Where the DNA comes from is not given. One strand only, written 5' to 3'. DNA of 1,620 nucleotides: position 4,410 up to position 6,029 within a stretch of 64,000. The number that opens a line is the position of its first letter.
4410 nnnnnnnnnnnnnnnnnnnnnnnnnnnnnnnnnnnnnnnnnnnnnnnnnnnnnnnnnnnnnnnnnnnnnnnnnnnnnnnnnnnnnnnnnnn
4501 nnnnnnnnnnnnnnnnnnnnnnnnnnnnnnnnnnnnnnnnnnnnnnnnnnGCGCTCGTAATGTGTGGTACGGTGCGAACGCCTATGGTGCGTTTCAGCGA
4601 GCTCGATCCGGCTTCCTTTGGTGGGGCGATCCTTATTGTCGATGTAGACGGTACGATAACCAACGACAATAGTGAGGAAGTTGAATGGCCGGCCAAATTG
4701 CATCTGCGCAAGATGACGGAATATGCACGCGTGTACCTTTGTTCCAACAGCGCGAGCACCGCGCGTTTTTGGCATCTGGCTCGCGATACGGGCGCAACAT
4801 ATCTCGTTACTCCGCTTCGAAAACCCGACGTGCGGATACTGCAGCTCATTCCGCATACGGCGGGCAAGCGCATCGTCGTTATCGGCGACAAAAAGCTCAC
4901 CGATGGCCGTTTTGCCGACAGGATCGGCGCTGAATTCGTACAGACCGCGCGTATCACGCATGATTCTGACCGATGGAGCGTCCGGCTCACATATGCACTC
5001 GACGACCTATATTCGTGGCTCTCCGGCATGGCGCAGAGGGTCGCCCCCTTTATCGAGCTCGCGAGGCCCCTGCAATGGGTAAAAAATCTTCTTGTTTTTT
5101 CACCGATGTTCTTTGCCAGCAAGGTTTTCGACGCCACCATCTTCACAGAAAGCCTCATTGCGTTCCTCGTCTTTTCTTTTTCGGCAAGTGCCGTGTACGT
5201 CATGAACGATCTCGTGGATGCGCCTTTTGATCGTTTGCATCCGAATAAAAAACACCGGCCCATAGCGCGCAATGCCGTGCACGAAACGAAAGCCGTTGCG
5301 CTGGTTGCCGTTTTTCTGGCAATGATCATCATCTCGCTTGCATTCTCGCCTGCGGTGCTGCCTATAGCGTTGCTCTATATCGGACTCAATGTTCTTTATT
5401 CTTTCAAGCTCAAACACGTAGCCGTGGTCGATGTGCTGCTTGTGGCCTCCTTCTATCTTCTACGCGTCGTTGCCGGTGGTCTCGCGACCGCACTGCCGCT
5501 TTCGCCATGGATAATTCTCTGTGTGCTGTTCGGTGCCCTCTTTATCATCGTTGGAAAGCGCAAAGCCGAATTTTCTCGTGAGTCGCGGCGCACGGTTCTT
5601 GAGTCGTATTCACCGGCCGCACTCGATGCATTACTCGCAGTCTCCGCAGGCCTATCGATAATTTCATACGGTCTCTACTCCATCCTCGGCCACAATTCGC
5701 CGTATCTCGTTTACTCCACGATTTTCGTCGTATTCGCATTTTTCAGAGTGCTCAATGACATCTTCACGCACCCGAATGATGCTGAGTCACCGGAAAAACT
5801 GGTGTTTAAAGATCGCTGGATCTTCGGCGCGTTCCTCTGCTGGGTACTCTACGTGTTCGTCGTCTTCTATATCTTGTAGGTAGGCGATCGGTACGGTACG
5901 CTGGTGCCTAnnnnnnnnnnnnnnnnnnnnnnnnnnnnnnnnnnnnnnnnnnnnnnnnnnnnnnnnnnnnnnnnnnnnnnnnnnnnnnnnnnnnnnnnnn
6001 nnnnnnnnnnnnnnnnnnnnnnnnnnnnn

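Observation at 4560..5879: HAD phosphatase fused to a DPPR-synthase-like UbiA transferase: a one-polypeptide route to a polyprenyl-phospho-pentofuranose donor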

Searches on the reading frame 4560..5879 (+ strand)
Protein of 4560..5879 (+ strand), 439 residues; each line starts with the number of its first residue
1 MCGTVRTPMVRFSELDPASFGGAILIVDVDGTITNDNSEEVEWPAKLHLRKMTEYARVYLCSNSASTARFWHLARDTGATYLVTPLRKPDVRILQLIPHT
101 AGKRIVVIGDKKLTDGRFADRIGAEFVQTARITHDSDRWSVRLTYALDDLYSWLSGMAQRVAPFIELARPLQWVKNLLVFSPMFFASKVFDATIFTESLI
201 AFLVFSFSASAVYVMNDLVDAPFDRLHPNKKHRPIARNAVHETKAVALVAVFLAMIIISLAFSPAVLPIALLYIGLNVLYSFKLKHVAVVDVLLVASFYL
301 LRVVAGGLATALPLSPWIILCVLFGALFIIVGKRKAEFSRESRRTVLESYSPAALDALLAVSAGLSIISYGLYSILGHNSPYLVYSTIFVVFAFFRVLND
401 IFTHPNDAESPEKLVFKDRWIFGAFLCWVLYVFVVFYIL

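Call 3: search_protein_families(library=pfam, proteins=[window:4560-5879:+], max_evalue=0.01)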
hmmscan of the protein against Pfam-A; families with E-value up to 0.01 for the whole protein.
window:4560-5879:+ (439 aa): 3 families
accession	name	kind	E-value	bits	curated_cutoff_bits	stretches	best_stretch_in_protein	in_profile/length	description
PF01040.23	UbiA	-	2.5e-21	76.5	34.2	1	183-400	9-231/250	UbiA prenyltransferase family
PF09419.16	PGP_phosphatase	-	0.00099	19.2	20.4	1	25-126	44-160/168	Mitochondrial PGP phosphatase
PF13242.12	Hydrolase_like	-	0.0026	18.1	22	1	99-150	18-72/75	HAD-hyrolase-like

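Call 4: search_protein_families(library=ncbifam, proteins=[window:4560-5879:+], max_evalue=0.01)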
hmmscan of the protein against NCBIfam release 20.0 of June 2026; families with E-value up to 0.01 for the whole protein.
window:4560-5879:+ (439 aa): 13 families
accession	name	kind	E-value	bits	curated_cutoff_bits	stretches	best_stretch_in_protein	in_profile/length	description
NF008978.0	PRK12324.1-4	equivalog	7.8e-59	199.2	207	1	162-438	33-321/322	decaprenyl-phosphate phosphoribosyltransferase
NF008977.0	PRK12324.1-2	equivalog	3.2e-53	181.1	234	1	164-437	5-288/297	decaprenyl-phosphate phosphoribosyltransferase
NF008976.0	PRK12324.1-1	equivalog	1.4e-47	162.6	474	1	161-435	18-302/306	decaprenyl-phosphate phosphoribosyltransferase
NF006088.0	PRK08238.1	equivalog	4e-47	161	351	1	157-358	188-394/482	UbiA family prenyltransferase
NF009523.0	PRK12884.1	equivalog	3.4e-12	46.1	269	1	160-327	3-165/279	prenyltransferase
TIGR01668.1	YqeG_hyp_ppase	hypoth_equivalog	6e-10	38.9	89.1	1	25-145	28-151/170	YqeG family HAD IIIA-type phosphatase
NF009521.0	PRK12882.1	equivalog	8.7e-08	31.7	296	1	159-299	3-145/280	geranylgeranylglycerol-phosphate geranylgeranyltransferase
TIGR01662.1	HAD-SF-IIIA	subfamily_domain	1.2e-06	28.6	44.6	1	24-131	2-140/141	HAD-IIIA family hydrolase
TIGR01473.1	cyoE_ctaB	equivalog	5.5e-06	26.4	210.3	1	164-324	3-168/281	heme o synthase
TIGR01474.1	ubiA_proteo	equivalog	7.7e-06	25.6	275.45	1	162-299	2-145/282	4-hydroxybenzoate octaprenyltransferase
TIGR01475.1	ubiA_other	subfamily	2.2e-05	24.1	180.8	1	178-332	20-173/282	UbiA-like polyprenyltransferase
NF003349.0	PRK04375.1-2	equivalog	6.2e-05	22.3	246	1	155-292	19-158/318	heme o synthase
NF009514.0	PRK12873.1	equivalog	9e-05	22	246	1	208-277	58-131/297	4-hydroxybenzoate polyprenyltransferase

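Call 5: search_solved_structures(query=window:4560-5879:+, max_evalue=0.01, show_alignments=2)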
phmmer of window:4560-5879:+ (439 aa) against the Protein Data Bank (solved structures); distinct sequences matched with E-value up to 0.01: 3.
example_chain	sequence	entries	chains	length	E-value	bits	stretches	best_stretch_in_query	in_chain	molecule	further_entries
8j8j_D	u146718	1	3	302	2.2e-42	148.8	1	158-432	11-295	Decaprenyl-phosphate phosphoribosyltransferase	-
8j8k_A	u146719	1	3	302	6.2e-33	117.6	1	158-432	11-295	Decaprenyl-phosphate phosphoribosyltransferase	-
6m31_A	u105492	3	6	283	0.0019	20.5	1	165-318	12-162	Digeranylgeranylglyceryl phosphate synthase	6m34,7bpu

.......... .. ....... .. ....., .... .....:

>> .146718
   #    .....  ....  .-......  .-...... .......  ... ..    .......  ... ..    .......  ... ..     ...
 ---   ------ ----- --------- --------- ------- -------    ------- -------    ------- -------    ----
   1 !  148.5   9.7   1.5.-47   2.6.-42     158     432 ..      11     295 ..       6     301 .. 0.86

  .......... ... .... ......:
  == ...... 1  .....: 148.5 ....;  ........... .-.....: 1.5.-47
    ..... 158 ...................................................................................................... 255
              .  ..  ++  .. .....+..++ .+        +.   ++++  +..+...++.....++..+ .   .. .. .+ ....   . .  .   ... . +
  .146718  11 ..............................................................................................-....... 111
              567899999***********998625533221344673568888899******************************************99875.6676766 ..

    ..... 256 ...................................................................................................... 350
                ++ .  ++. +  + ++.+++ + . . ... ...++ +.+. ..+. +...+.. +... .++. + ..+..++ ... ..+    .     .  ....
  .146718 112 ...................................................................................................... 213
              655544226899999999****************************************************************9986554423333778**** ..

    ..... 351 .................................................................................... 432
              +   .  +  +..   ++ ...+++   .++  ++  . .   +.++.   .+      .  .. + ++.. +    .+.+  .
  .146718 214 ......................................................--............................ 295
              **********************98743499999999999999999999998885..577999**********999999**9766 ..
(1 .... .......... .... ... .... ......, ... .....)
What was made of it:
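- Rv3806c matches at E 2e-42, while the next solved UbiA relative matches at 1.9e-3 (call 5).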

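Call 6: find_homologous_proteins(query=window:4560-5879:+, max_evalue=0.00001)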
Query window:4560-5879:+ (439 aa): 497 proteins with E <= 0.00001 among 8000 candidates; the best 120 are listed.
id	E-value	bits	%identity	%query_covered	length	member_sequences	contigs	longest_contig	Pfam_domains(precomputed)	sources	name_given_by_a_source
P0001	1.2e-280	949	100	98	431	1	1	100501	PF01040.24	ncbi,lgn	-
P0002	2.5e-192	658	69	98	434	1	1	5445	PF01040.24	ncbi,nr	ncbi:MAG: decaprenyl-phosphate phosphoribosyltransferase [bacterium]|nr:decaprenyl-phosphate phospho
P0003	9.6e-187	639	66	98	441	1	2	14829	PF00702.33,PF01040.24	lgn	-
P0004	3.4e-184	631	67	98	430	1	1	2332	PF01040.24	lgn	-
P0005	3.4e-184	631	66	98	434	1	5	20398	PF01040.24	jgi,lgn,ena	-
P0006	4.1e-179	614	65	98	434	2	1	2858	PF00702.33,PF01040.24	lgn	-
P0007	4.9e-176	604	63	99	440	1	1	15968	PF01040.24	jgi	jgi:decaprenyl-phosphate phosphoribosyltransferase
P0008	9.8e-176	603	64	98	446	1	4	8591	PF00702.33,PF01040.24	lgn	-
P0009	2.6e-142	493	56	98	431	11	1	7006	PF01040.24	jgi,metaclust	metaclust:\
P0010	2.0e-123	431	47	98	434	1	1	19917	PF01040.24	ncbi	-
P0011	4.8e-123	429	51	98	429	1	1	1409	PF01040.24,PF13242.13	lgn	-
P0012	7.0e-123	429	49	98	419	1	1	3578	PF01040.24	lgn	-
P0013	4.0e-122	426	50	97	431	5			PF01040.24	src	-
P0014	4.1e-122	426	49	97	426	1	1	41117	PF01040.24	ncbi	-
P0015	1.1e-121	425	48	98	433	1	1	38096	PF01040.24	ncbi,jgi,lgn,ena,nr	ncbi:MAG TPA: decaprenyl-phosphate phosphoribosyltransferase [Candidatus Paceibacterota bacterium]|n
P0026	1.0e-114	402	46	98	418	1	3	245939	PF09419.17,PF01040.24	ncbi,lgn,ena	-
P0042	2.2e-107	378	46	98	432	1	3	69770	PF01040.24,PF13242.13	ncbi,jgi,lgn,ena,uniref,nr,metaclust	ncbi:hypothetical protein A3A39_03080 [Candidatus Kaiserbacteria bacterium RIFCSPLOWO2_01_FULL_54_13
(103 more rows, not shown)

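Call 16: find_encoding_contigs(protein=P0001, flank=10000, max_places=3)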
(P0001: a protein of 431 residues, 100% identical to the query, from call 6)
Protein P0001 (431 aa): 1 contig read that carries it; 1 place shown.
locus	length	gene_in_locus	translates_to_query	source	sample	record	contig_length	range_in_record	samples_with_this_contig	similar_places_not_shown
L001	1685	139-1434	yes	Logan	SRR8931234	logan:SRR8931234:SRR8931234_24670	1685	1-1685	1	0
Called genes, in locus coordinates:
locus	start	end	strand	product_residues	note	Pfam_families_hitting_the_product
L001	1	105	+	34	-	?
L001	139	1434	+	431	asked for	PF01040:UbiA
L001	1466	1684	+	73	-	?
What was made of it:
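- Tried and rejected: Exact window protein: find_encoding_contigs returned only a 1.7 kb Logan contig (call 16).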

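Call 23: search_dna_similar(query=window:4560-5879:+, collection=plasmids, mode=protein, max_rows=25)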
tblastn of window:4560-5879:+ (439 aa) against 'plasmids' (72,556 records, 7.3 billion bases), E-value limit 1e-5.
Records with a match: 102; places in all: 102; records where one place covers at least 80% of the query: 2.
Best place of each record, by identity: <60% 102.
By first word of the organism name: Rhizobium 35; Sinorhizobium 5; Azospirillum 4; Salipiger 3; Burkholderia 3; Cereibacter 3; Vibrio 3; Sphingomonadaceae 3; Mesorhizobium 3; Streptomyces 2; and 32 more.
By predicted mobility (MOB-suite, as given by PLSDB): non-mobilizable 72; conjugative 20; mobilizable 10.
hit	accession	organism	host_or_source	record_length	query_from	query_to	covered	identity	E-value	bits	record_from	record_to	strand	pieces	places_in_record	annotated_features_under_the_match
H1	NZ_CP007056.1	Halostagnicola larsenii XH-48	-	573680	154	422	61%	35.4%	3e-35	146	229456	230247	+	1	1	decaprenyl-phosphate phosphoribosyltransferase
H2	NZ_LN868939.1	Nocardia farcinica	not known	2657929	164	438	63%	34.3%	3e-36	149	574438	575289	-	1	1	none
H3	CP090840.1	Streptomyces viridifaciens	Whole organism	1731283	155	436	64%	33.2%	2e-31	135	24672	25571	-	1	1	decaprenyl-phosphate phosphoribosyltransferase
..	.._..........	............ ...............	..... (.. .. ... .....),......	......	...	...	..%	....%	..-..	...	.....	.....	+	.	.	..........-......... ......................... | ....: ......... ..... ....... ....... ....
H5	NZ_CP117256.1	Rhizobium tumorigenes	Rubus sp.,pure bacterial culture,Aerial ...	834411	14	386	85%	24.6%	8e-16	88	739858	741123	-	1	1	UbiA family prenyltransferase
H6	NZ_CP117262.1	Rhizobium tumorigenes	Rubus sp.,pure bacterial culture,Aerial ...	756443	14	386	85%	24.6%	2e-15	86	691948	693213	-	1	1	UbiA family prenyltransferase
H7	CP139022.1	Flammeovirgaceae bacterium SG7u.111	Seagrass,tissue sample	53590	165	437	62%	33.4%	1e-37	153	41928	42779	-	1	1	decaprenyl-phosphate phosphoribosyltransferase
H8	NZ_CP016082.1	Streptomyces sp. SAT1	Adenophora trachelioides Maxim.,single ...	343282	158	429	62%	33.6%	8e-28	124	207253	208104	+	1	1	UbiA prenyltransferase family protein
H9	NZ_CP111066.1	Chondrinema litorale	Seaweed,red alga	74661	161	437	63%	32.8%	2e-38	155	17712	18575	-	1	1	decaprenyl-phosphate phosphoribosyltransferase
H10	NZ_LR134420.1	Legionella adelaidensis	environmental,Cooling tower water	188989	152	434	64%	31.8%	2e-24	113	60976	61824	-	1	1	decaprenyl-phosphate phosphoribosyltransferase | Nif3-like dinuclear metal center hexameric protein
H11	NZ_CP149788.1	Haloterrigena sp. KLK7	cell culture,salt lake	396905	161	437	63%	32.3%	1e-34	144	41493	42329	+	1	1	decaprenyl-phosphate phosphoribosyltransferase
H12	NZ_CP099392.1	Natronococcus sp. CG52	cell culture,salt lake sediment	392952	161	418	59%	34.6%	5e-31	134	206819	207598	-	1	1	UbiA prenyltransferase family protein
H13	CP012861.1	Persicobacter sp. JZB09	cell culture,soil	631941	157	438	64%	31.6%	1e-35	147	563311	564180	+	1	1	record has no annotation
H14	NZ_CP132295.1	Natronococcus sp. AD-5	cell culture,sediment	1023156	150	437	66%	30.7%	8e-34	142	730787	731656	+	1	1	record has no annotation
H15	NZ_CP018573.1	Marivivens sp. JLT3646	cell culture,shallow-sea hydrothermal ...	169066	166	428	60%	33.6%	5e-30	130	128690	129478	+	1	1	decaprenyl-phosphate phosphoribosyltransferase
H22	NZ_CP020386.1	Rhodovulum sp. MB263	cell culture,mud flat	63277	154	381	52%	36.0%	2e-28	126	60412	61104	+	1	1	UbiA family prenyltransferase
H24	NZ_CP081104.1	Ruegeria conchae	-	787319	146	384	54%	34.0%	1e-28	126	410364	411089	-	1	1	UbiA family prenyltransferase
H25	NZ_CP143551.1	Burkholderia multivorans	Homo sapiens,bronchoalveolar lavage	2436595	94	373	64%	28.8%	2e-19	99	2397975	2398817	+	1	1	none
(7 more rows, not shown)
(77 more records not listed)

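Call 24: get_annotated_region(hit=H5, flank=8000)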
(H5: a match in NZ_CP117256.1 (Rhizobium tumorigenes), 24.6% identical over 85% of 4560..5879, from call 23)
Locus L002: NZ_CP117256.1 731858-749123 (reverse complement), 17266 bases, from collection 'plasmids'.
description: Rhizobium tumorigenes strain 1078 plasmid pRt1078, complete sequence
organism: Rhizobium tumorigenes (NCBI taxid 2041385)
taxonomy: Bacteria; Pseudomonadota; Alphaproteobacteria; Hyphomicrobiales; Rhizobiaceae; Rhizobium; Rhizobium tumorigenes
host: -; source: Rubus sp.,pure bacterial culture,Aerial tumor; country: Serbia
typing (MOB-suite, as given by PLSDB): non-mobilizable
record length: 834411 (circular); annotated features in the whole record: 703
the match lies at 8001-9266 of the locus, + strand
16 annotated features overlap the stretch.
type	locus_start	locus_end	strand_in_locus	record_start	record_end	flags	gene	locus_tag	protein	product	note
CDS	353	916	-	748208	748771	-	-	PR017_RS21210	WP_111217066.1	hypothetical protein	-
CDS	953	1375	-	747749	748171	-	-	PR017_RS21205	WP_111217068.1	type II toxin-antitoxin system VapC family toxin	-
CDS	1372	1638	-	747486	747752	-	-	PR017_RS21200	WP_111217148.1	type II toxin-antitoxin system Phd/YefM family antitoxin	-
CDS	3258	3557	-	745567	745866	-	-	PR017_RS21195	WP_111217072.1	hypothetical protein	-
CDS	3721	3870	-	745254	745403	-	-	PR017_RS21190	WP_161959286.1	methyltransferase domain-containing protein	-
CDS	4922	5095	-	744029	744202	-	-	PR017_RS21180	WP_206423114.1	hypothetical protein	-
CDS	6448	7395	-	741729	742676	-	-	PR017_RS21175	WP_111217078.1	HEPN domain-containing protein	-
CDS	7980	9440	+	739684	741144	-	-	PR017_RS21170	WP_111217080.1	UbiA family prenyltransferase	-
CDS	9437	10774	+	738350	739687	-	-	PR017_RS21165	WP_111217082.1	FAD-binding oxidoreductase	-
CDS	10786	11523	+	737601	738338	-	-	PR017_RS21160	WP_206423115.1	SDR family NAD(P)-dependent oxidoreductase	-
CDS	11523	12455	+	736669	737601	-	-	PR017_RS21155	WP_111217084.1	NAD-dependent epimerase/dehydratase family protein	-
CDS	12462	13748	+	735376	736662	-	-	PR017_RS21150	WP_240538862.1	NAD(P)/FAD-dependent oxidoreductase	-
CDS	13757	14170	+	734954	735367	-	-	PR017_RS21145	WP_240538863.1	GtrA family protein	GO:0000271 - polysaccharide biosynthetic process [Evidence IEA]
CDS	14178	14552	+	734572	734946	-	-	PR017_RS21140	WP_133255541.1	hypothetical protein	-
CDS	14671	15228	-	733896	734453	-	-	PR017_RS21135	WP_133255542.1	hypothetical protein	-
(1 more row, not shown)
